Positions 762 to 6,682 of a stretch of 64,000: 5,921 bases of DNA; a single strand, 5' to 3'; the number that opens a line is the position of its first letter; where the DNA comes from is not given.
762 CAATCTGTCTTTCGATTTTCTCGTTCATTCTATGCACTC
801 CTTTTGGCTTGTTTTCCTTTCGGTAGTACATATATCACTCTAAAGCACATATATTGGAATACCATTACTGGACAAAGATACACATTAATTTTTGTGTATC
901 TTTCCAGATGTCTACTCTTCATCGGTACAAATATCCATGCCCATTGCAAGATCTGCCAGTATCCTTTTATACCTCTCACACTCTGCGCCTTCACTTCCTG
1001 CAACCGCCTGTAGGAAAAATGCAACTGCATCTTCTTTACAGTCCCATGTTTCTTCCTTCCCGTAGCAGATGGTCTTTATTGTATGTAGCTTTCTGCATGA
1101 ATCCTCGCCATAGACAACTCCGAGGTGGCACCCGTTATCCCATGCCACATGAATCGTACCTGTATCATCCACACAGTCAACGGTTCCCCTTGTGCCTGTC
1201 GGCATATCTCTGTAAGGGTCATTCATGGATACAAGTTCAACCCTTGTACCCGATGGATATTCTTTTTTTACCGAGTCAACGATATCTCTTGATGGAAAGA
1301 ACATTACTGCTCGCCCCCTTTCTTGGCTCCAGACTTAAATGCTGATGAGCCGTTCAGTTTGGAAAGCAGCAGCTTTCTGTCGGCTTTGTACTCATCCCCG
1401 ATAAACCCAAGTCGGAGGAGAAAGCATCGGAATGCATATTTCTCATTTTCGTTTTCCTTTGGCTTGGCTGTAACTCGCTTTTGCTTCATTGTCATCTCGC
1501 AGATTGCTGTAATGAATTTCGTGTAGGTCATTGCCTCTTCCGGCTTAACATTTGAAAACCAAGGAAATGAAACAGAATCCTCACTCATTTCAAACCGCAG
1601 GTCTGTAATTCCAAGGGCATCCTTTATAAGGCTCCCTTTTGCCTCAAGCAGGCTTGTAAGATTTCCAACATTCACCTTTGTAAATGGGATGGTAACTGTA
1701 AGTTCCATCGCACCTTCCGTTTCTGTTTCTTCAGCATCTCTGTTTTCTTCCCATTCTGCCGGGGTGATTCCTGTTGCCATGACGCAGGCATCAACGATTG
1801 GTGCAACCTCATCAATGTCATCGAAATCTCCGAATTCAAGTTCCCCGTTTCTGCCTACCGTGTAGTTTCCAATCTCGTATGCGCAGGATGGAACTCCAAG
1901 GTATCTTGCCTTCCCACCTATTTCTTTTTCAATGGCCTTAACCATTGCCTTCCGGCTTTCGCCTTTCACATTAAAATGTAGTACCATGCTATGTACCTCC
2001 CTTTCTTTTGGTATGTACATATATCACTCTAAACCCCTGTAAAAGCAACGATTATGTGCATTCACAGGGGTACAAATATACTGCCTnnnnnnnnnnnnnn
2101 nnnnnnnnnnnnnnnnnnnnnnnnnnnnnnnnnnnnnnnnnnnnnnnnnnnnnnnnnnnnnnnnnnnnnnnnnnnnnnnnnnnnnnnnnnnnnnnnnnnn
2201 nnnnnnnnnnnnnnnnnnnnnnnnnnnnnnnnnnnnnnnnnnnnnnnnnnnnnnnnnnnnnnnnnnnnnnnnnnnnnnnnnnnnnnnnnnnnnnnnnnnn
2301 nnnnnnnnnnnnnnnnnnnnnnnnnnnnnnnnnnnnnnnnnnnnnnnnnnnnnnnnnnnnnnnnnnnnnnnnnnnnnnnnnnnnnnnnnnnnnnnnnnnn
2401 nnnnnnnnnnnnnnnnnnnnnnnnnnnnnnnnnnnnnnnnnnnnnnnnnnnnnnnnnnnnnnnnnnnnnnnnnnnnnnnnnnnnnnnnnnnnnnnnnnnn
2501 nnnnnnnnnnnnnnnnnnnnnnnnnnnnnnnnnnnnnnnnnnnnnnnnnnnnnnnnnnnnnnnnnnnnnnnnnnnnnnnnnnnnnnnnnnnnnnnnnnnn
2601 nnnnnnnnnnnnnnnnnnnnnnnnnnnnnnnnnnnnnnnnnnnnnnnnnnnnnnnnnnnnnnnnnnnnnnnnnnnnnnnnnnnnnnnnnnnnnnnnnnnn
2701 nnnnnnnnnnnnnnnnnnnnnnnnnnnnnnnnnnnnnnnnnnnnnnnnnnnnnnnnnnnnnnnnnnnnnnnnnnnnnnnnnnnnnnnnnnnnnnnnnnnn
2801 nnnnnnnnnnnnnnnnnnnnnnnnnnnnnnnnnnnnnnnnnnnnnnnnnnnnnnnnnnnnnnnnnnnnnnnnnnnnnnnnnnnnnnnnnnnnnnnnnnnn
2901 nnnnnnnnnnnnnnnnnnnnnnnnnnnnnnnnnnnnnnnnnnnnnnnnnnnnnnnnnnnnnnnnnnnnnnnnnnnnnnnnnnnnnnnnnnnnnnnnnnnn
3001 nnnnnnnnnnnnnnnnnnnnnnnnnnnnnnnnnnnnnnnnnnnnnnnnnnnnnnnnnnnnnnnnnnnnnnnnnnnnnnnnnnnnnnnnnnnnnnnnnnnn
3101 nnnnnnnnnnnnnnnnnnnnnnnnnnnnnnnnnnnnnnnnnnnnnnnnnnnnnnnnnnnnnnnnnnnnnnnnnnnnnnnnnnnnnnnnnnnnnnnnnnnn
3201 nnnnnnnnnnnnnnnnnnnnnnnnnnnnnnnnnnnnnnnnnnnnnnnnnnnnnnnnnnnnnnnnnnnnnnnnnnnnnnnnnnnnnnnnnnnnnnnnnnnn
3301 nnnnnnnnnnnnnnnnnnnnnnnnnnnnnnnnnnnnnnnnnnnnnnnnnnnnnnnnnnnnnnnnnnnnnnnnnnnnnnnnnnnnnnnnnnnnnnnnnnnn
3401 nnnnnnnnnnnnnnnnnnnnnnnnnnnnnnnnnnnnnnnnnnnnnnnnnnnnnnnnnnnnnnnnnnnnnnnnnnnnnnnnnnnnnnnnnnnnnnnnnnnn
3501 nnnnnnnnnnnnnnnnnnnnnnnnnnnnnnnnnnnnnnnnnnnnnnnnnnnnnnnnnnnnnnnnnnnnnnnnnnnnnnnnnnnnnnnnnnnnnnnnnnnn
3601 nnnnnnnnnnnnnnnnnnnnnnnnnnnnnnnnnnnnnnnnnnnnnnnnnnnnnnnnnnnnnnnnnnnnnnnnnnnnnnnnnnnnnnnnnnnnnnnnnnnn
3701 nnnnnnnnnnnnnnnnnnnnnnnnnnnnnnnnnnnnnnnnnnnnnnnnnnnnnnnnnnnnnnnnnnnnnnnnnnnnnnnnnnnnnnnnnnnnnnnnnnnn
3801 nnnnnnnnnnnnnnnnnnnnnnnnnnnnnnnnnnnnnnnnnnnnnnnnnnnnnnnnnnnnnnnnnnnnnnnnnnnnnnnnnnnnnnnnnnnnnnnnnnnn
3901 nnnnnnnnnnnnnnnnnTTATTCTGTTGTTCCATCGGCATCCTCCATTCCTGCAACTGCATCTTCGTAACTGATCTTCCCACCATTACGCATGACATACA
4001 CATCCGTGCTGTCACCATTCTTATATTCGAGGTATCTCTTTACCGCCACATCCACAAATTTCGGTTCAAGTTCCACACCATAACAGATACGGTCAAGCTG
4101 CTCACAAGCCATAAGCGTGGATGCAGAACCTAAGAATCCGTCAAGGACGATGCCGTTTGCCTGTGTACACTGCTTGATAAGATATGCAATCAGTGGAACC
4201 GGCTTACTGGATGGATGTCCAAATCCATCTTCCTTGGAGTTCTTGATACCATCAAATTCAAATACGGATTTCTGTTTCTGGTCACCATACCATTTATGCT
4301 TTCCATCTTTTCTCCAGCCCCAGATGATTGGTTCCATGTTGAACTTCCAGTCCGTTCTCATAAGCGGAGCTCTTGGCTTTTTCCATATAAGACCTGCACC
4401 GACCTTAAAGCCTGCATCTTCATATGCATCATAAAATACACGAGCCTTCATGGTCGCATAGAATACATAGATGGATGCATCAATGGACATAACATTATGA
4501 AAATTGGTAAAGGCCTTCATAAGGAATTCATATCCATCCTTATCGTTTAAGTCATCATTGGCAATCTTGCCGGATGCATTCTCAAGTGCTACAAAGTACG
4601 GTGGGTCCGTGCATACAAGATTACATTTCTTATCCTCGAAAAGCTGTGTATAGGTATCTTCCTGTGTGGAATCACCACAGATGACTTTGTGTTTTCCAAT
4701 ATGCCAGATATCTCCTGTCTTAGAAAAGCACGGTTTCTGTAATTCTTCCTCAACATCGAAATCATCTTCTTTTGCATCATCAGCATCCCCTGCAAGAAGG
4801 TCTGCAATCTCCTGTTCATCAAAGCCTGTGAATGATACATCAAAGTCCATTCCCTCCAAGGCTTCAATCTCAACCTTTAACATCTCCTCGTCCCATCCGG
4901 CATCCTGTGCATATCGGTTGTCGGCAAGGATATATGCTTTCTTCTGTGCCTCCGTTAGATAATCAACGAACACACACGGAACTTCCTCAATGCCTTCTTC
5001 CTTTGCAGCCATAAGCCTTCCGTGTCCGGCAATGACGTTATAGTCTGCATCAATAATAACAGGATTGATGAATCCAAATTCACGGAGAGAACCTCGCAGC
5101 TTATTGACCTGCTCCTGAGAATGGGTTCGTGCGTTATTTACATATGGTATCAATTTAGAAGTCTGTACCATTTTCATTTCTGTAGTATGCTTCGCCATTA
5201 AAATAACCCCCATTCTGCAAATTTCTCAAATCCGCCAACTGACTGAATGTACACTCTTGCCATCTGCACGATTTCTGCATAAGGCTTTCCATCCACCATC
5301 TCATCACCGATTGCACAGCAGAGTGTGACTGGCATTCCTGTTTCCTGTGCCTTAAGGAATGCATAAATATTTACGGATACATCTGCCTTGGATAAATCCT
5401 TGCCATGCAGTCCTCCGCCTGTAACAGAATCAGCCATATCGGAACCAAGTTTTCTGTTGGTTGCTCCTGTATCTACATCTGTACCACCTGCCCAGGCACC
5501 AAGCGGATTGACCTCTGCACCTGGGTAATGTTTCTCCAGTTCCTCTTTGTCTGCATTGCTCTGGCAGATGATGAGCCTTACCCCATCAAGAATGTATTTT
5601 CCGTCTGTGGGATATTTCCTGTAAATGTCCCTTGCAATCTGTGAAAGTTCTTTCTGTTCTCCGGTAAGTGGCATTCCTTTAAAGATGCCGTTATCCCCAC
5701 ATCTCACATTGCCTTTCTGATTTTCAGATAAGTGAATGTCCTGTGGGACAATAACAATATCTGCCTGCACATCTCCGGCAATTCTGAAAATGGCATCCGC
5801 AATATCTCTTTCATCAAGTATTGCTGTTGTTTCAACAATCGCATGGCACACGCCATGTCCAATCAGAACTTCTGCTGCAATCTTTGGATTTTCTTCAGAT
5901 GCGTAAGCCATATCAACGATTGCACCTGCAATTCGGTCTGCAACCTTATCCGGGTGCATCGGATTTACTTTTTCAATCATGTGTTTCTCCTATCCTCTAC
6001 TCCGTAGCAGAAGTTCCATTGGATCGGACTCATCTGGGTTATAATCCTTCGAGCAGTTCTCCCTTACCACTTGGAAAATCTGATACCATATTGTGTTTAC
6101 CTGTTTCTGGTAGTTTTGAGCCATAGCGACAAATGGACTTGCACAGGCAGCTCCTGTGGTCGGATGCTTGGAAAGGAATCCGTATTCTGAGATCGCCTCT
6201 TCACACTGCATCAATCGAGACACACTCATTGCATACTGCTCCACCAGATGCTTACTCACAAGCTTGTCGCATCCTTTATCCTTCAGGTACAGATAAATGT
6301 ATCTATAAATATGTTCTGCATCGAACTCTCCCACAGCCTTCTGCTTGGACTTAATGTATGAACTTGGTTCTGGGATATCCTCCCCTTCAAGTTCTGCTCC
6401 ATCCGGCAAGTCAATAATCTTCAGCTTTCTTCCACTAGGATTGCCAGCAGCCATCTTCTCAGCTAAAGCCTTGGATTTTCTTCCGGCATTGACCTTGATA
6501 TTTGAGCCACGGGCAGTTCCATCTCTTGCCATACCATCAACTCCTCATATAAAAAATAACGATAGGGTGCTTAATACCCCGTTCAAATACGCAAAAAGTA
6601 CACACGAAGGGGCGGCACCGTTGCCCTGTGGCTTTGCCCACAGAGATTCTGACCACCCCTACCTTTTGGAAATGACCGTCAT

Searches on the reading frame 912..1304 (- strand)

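Call 64: search_protein_families(library=phrogs, proteins=[window:912-1304:-], max_evalue=0.00001)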
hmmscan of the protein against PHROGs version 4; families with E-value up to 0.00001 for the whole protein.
window:912-1304:- (130 aa): 3 families
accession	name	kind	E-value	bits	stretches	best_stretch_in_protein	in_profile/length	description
phrog_2431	-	unknown function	9.2e-35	120.6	1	5-129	2-130/149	-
phrog_3782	-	unknown function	8.2e-29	100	1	1-74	1-73/74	-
phrog_34775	-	unknown function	2.7e-20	73.4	1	75-129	3-57/59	-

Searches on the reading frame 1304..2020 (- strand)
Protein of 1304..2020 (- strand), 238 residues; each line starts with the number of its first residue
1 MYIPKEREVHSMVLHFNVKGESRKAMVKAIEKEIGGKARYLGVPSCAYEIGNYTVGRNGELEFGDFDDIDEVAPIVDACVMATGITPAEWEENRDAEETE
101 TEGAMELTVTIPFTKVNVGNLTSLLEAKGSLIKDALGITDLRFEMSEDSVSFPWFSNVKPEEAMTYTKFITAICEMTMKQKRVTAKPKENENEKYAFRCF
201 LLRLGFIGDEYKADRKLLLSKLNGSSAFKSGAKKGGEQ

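Call 17: find_encoding_contigs(protein=window:1304-2020:-, flank=10000, max_places=6)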
Protein window:1304-2020:- (238 aa): 2 contigs read that carry it; 2 places shown.
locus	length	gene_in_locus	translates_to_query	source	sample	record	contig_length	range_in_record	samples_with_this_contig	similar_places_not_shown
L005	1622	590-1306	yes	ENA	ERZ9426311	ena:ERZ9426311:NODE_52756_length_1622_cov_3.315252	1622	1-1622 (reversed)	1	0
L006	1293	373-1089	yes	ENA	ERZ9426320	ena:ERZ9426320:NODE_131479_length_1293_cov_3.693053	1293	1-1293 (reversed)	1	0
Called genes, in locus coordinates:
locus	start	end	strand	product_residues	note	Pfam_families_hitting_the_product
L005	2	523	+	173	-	?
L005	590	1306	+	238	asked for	-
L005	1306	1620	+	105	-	?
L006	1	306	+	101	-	?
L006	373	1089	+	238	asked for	-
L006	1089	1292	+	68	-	?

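Call 64: search_protein_families(library=phrogs, proteins=[window:1304-2020:-], max_evalue=0.00001)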
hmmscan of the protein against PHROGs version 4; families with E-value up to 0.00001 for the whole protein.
window:1304-2020:- (238 aa): 1 family
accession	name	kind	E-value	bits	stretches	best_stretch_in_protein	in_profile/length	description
phrog_2443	-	other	2.2e-53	183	1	10-235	154-420/801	amidoligase enzyme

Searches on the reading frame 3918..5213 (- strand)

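Call 65: search_protein_families(library=pfam, proteins=[window:3918-5213:-], max_evalue=0.0001)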
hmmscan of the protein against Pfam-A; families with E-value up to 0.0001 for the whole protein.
window:3918-5213:- (431 aa): 2 families
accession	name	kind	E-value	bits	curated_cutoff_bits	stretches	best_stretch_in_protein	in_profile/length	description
PF01555.25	N6_N4_Mtase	-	8e-26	91.8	26.7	1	198-391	2-220/221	DNA methylase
PF02195.25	ParB_N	-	2.2e-07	31.3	26.3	1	28-85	19-80/95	ParB N-terminal domain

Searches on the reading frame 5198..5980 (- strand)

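Call 64: search_protein_families(library=phrogs, proteins=[window:5198-5980:-], max_evalue=0.00001)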
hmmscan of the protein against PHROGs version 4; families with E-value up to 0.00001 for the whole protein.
window:5198-5980:- (260 aa): 1 family
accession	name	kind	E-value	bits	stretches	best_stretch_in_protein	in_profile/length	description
phrog_1569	-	unknown function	1.5e-64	219.6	1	1-260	4-337/346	-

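Call 65: search_protein_families(library=pfam, proteins=[window:5198-5980:-], max_evalue=0.0001)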
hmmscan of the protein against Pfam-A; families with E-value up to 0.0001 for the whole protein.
window:5198-5980:- (260 aa): 1 family
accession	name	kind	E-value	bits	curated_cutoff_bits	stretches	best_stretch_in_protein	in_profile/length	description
PF00438.25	S-AdoMet_synt_N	-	5.3e-09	37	33.1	1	3-60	7-66/99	S-adenosylmethionine synthetase, N-terminal domain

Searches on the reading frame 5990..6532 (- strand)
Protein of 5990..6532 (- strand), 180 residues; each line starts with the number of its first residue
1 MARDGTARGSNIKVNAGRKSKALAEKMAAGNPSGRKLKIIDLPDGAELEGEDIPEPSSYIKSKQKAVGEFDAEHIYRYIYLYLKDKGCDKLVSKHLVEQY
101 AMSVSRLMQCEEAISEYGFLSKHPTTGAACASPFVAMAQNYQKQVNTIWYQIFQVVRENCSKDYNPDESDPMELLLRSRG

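Call 64: search_protein_families(library=phrogs, proteins=[window:5990-6532:-], max_evalue=0.00001)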
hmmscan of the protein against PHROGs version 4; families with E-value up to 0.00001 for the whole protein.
window:5990-6532:- (180 aa): 1 family
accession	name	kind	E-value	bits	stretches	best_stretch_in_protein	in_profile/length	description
phrog_83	-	head and packaging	9e-25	88.6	1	1-179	28-202/246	terminase small subunit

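Call 65: search_protein_families(library=pfam, proteins=[window:5990-6532:-], max_evalue=0.0001)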
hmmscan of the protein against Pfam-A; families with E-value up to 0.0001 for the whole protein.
window:5990-6532:- (180 aa): 1 family
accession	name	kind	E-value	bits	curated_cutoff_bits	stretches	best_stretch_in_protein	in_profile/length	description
PF05119.17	Terminase_4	-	7.1e-07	30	24.7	1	73-148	2-77/98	Phage terminase, small subunit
